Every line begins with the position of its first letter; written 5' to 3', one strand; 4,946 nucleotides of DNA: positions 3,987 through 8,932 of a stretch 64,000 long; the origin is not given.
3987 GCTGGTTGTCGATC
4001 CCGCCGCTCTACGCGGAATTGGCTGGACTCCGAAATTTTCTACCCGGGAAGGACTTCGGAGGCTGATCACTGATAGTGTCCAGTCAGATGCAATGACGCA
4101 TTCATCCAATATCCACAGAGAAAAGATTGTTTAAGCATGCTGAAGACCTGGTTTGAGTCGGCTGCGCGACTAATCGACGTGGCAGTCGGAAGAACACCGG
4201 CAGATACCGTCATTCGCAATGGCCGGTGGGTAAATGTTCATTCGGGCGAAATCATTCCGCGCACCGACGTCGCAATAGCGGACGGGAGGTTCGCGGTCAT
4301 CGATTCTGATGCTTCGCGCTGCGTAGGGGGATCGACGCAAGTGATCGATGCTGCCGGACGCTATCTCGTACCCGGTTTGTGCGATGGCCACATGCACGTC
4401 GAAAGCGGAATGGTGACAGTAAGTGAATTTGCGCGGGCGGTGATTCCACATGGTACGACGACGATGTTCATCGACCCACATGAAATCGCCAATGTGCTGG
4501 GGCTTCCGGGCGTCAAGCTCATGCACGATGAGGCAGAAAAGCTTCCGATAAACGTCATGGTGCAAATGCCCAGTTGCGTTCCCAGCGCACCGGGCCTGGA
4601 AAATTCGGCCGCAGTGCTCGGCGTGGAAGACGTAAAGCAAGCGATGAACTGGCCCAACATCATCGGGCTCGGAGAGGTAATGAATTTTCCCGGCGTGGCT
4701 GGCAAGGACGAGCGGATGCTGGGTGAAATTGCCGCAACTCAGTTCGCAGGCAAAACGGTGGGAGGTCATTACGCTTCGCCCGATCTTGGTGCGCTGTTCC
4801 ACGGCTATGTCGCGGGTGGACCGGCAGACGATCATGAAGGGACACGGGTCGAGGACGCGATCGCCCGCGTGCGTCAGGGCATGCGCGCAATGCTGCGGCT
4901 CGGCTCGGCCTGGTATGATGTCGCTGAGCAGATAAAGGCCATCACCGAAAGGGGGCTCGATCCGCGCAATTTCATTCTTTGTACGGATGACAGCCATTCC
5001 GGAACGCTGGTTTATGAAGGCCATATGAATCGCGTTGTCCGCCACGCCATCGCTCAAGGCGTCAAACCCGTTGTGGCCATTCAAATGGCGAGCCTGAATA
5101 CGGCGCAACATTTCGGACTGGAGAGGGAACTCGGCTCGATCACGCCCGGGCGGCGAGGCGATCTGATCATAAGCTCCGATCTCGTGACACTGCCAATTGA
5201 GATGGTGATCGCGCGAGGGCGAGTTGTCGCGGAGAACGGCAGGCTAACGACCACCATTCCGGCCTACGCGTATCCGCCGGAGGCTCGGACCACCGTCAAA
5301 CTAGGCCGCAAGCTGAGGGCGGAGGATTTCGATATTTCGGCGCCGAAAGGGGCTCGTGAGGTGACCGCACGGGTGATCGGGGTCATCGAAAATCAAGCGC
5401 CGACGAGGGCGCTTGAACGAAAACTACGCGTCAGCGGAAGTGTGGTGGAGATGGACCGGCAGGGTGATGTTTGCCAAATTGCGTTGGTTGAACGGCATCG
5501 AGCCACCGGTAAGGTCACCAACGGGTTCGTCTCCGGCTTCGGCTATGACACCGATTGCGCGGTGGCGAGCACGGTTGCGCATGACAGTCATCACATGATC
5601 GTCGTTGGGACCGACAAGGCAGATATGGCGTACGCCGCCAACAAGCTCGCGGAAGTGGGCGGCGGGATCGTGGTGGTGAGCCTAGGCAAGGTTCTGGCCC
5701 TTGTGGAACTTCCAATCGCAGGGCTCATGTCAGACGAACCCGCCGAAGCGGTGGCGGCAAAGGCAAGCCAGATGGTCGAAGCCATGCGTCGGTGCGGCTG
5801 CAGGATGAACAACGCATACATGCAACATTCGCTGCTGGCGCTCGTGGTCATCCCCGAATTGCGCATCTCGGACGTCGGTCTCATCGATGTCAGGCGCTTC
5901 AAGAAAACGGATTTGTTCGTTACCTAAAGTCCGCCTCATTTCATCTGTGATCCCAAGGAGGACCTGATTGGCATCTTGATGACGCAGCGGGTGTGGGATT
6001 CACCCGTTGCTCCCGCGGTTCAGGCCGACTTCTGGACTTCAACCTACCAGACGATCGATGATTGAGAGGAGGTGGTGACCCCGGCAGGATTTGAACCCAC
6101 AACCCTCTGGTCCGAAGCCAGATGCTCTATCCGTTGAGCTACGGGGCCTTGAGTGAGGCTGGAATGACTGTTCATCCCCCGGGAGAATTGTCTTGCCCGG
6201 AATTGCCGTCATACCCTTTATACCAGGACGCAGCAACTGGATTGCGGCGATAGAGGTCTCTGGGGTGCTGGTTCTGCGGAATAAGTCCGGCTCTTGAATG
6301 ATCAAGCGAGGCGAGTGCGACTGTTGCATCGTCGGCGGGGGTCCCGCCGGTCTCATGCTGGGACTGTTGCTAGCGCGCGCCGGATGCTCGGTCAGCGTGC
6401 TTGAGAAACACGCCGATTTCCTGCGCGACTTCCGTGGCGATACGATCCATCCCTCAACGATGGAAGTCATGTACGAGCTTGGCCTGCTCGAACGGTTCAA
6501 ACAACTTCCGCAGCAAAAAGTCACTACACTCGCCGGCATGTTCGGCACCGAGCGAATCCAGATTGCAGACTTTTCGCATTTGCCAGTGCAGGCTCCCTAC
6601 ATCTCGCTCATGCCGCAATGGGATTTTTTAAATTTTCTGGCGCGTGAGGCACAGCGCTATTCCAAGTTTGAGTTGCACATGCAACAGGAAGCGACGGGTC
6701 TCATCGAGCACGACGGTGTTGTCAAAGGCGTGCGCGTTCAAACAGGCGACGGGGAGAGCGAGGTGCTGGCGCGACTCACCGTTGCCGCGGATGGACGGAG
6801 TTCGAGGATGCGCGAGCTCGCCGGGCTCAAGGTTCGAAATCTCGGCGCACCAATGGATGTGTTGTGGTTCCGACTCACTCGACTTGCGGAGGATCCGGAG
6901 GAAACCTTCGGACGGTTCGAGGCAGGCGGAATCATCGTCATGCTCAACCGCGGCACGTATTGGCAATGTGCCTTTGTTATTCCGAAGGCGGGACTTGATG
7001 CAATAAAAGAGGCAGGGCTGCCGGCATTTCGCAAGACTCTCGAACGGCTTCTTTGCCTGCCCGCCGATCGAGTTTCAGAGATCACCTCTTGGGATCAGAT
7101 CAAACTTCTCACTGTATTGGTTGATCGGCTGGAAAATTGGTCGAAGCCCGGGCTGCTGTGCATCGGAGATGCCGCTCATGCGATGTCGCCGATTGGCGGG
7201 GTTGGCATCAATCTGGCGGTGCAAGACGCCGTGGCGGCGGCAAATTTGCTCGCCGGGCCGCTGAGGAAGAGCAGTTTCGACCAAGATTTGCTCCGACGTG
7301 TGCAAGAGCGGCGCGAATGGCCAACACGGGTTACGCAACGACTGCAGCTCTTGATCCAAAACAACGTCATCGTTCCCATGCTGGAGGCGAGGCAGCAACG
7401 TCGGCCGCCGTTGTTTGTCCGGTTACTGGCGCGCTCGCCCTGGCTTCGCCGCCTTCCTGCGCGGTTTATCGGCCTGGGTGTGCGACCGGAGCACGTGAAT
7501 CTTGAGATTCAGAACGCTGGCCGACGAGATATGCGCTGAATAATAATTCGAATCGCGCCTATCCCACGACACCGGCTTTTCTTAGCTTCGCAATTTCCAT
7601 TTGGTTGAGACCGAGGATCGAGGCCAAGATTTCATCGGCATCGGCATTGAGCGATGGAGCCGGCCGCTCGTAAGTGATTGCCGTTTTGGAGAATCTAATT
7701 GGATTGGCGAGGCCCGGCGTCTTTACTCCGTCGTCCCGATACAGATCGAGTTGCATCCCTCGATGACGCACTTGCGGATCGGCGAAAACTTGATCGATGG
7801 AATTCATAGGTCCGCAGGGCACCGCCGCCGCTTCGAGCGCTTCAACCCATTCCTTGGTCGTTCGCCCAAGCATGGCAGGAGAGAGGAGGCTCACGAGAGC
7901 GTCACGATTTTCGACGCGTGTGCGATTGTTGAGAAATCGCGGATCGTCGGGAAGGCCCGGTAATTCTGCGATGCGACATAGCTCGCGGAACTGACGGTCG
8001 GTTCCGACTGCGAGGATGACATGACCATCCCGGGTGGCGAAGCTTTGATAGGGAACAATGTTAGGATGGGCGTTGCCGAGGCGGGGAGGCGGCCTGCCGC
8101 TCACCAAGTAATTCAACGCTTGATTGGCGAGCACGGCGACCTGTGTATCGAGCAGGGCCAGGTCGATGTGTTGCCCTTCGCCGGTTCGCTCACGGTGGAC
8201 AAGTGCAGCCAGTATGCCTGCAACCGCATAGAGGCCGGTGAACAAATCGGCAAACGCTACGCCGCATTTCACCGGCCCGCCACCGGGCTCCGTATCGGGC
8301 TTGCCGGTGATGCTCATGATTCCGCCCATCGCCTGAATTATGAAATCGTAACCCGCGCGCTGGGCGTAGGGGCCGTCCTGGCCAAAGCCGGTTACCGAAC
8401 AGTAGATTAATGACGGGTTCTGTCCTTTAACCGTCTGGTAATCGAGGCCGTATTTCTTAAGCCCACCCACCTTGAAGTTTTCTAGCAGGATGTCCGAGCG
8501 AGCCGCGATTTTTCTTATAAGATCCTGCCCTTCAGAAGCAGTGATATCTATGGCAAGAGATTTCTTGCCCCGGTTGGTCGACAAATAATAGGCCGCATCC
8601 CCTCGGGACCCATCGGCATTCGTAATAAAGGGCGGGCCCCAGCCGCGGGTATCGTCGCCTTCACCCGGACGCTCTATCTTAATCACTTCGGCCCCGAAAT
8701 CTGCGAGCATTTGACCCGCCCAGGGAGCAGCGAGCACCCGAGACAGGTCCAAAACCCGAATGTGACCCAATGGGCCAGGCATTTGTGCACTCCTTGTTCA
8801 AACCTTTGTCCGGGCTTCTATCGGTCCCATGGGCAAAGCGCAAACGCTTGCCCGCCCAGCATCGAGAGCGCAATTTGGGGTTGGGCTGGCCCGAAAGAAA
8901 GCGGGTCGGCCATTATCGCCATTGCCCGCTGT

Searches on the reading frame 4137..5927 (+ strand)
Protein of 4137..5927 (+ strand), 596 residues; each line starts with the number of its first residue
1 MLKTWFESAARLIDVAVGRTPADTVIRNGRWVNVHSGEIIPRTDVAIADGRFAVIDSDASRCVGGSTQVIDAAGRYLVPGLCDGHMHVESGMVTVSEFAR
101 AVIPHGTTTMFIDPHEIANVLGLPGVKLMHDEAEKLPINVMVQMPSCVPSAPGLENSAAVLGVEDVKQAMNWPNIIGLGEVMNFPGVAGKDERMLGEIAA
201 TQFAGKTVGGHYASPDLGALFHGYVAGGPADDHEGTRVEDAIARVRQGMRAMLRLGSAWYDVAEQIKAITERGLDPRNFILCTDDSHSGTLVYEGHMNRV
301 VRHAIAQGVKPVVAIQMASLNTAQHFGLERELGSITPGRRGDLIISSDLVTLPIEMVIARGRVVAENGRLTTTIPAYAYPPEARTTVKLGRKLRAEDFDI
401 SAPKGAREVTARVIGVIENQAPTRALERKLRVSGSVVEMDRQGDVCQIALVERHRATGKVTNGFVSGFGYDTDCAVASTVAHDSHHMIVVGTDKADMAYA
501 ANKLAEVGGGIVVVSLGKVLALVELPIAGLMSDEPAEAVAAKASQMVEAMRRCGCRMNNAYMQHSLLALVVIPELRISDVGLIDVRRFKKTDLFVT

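Call 97: search_protein_families(library=ncbifam, proteins=[window:4137-5927:+], max_evalue=0.00001)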
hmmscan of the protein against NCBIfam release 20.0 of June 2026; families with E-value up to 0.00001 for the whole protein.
window:4137-5927:+ (596 aa): 22 families
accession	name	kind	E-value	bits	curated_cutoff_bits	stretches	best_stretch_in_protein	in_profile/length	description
TIGR01178.1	ade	equivalog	4.6e-150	500.7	472.5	1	23-593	1-552/552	adenine deaminase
NF007457.0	PRK10027.1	equivalog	4.1e-110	368.7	768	1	10-595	18-586/588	adenine deaminase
NF051886.1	XaaProDiPepCaul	equivalog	7.1e-15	54.9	500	1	25-90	1-66/398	Xaa-Pro dipeptidase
NF006689.0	PRK09237.1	equivalog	4e-12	45.4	371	1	22-110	3-89/383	amidohydrolase/deacetylase family metallohydrolase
NF006056.0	PRK08204.1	subfamily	2.3e-10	39.9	391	0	23-88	4-67/449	hypothetical protein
NF011990.0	PRK15446.2-6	subfamily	2.6e-10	39.6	233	0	24-86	3-64/390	alpha-D-ribose 1-methylphosphonate 5-triphosphate diphosphatase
TIGR02033.1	D-hydantoinase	equivalog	1.2e-09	37.6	393.25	1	25-113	2-90/454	dihydropyrimidinase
NF005557.0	PRK07228.1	equivalog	1.6e-09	37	522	0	24-88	3-65/445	5'-deoxyadenosine deaminase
NF009941.0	PRK13404.1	subfamily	1.6e-09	36.9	647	1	23-97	5-72/478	dihydropyrimidinase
TIGR02318.1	phosphono_phnM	equivalog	1.7e-09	37.1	390.55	0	313-364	324-375/376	phosphonate metabolism protein PhnM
TIGR03178.1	allantoinase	equivalog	2.3e-09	36.6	357.85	1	23-90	1-62/441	allantoinase AllB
NF004839.0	PRK06189.1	equivalog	5.5e-09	35.2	631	1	23-90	4-65/451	allantoinase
NF006549.0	PRK09045.1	equivalog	3.6e-07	29.2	540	0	307-345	339-377/444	TRZ/ATZ family hydrolase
NF009060.0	PRK12394.1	equivalog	4.6e-07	28.9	442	1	23-110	4-88/381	metallo-dependent hydrolase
TIGR01224.1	hutI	equivalog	4.7e-07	29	298.15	0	44-99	5-60/377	imidazolonepropionase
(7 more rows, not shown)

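Call 98: search_protein_families(library=pfam, proteins=[window:4137-5927:+], max_evalue=0.001)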
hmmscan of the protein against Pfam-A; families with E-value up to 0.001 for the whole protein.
window:4137-5927:+ (596 aa): 3 families
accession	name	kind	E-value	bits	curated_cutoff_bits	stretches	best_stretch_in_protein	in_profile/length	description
PF13382.11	Adenine_deam_C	-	7e-61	205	27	1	422-589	3-169/169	Adenine deaminase C-terminal domain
PF01979.26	Amidohydro_1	-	4.3e-27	95.7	25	1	76-364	1-345/345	Amidohydrolase family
PF07969.17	Amidohydro_3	-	7.6e-13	49.2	29.7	2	68-98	1-31/472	Amidohydrolase family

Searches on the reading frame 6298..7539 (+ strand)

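Call 97: search_protein_families(library=ncbifam, proteins=[window:6298-7539:+], max_evalue=0.00001)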
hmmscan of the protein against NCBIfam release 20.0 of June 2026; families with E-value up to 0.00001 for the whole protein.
window:6298-7539:+ (413 aa): 58 families (the best 25 are shown)
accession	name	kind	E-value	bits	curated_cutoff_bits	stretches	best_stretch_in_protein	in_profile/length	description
NF004834.1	PRK06185.1-3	subfamily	4.9e-188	625.2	500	1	6-403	7-405/420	FAD-dependent oxidoreductase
NF004835.0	PRK06185.1-4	equivalog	1.6e-162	541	601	1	5-401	9-405/411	FAD-dependent oxidoreductase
NF004833.1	PRK06185.1-1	subfamily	1.8e-151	504.4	488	1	8-399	4-396/403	FAD-dependent oxidoreductase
NF004832.0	PRK06184.1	subfamily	2e-29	102.8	476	1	4-313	4-313/506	hypothetical protein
NF006092.0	PRK08244.1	equivalog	7.6e-27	94.1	644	1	7-350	3-338/494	monooxygenase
TIGR01988.1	Ubi-OHases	subfamily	1.4e-26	93.2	224.65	1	8-355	1-351/387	ubiquinone biosynthesis hydroxylase, UbiH/UbiF/VisC/COQ6 family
NF005303.0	PRK06834.1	subfamily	1.4e-24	86.5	625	1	8-346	5-327/488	hypothetical protein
NF005612.0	PRK07364.1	equivalog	4.8e-24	84.6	487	1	5-390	17-400/415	FAD-dependent hydroxylase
NF033145.1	rif_monoox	equivalog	7e-24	84.5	800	1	8-348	2-333/472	rifampin monooxygenase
NF004780.0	PRK06126.1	subfamily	7.1e-24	84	445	1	6-347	8-367/552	hypothetical protein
NF005691.0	PRK07494.1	equivalog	2.8e-23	82.1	459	1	3-389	5-383/404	UbiH/UbiF family hydroxylase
NF004829.0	PRK06183.1-3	subfamily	1e-22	80.6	390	1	6-187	8-193/520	bifunctional 3-(3-hydroxy-phenyl)propionate/3-hydroxycinnamic acid hydroxylase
NF006002.0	PRK08132.1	subfamily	3.3e-22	78.6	416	1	9-179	28-197/552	FAD-dependent oxidoreductase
TIGR01984.1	UbiH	equivalog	6.7e-22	77.8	392.2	1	8-369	1-360/382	2-octaprenyl-6-methoxyphenyl hydroxylase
TIGR02032.1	GG-red-SF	subfamily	1.1e-20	74.5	158.8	1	8-316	2-295/297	geranylgeranyl reductase family protein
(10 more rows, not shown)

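Call 98: search_protein_families(library=pfam, proteins=[window:6298-7539:+], max_evalue=0.001)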
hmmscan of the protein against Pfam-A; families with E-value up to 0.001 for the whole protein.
window:6298-7539:+ (413 aa): 9 families
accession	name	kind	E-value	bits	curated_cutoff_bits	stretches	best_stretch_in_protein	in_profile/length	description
PF01494.25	FAD_binding_3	-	9.5e-58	196.5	22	1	6-348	1-348/349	FAD binding domain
PF00890.30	FAD_binding_2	-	2.1e-07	30.9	20.4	0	8-39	1-32/414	FAD binding domain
PF01266.30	DAO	-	5.9e-07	29.8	27.9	1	8-40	1-33/353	FAD dependent oxidoreductase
PF13450.12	NAD_binding_8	-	4.3e-06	27.3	21.9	1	11-40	1-30/68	NAD(P)-binding Rossmann-like domain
PF03486.20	HI0933_like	-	5.2e-06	26.5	50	1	8-45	2-39/244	HI0933-like protein Rossmann domain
PF07992.20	Pyr_redox_2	-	4.6e-05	23.4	26.1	0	9-45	145-181/291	Pyridine nucleotide-disulphide oxidoreductase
PF00070.33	Pyr_redox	-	0.00061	20.7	22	0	11-45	4-38/82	Pyridine nucleotide-disulphide oxidoreductase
PF12831.13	FAD_oxidored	-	0.00065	19.5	27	0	8-38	1-31/416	FAD dependent oxidoreductase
PF13738.12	Pyr_redox_3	-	0.0008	19.2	30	0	11-38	2-30/305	Pyridine nucleotide-disulphide oxidoreductase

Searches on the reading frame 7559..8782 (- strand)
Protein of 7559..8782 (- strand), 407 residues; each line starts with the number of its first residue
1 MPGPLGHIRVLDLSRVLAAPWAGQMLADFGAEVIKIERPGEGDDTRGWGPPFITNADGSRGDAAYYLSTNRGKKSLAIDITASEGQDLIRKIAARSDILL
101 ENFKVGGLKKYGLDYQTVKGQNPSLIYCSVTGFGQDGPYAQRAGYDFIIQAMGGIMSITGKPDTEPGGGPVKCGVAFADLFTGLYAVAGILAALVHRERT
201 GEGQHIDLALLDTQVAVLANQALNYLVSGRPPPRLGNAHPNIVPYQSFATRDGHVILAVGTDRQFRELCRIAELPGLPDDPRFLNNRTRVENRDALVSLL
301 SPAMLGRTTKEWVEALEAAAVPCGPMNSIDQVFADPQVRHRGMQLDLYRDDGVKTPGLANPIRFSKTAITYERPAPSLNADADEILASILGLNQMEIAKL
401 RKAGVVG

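Call 50: search_protein_families(library=ncbifam, proteins=[window:7559-8782:-], max_evalue=0.00001)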
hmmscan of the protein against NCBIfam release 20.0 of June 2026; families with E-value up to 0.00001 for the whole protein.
window:7559-8782:- (407 aa): 7 families
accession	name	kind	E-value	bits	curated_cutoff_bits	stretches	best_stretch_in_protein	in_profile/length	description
NF052585.1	SucGlutTfsCaiB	equivalog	1.1e-165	551.1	750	1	3-389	6-388/394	succinate--glutarate CoA-transferase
NF041294.1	Scnl_mescCoAtase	equivalog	8.4e-88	295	700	1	5-386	4-380/381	succinyl-CoA:mesaconate CoA-transferase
NF008511.0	PRK11430.1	equivalog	3.8e-84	283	522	1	3-378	8-368/381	CoA:oxalate CoA-transferase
NF003809.0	PRK05398.1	subfamily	1e-67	228.6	442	2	4-214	4-204/416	formyl-CoA transferase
TIGR03253.1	oxalate_frc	equivalog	3.4e-65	220.4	504.2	2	4-213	3-202/416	formyl-CoA transferase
NF002914.1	PRK03525.1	equivalog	6.4e-41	140.6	413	1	3-406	8-397/400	L-carnitine CoA-transferase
TIGR04253.1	mesacon_CoA_iso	equivalog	2.5e-33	115.7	725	1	6-406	4-400/403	2-methylfumaryl-CoA isomerase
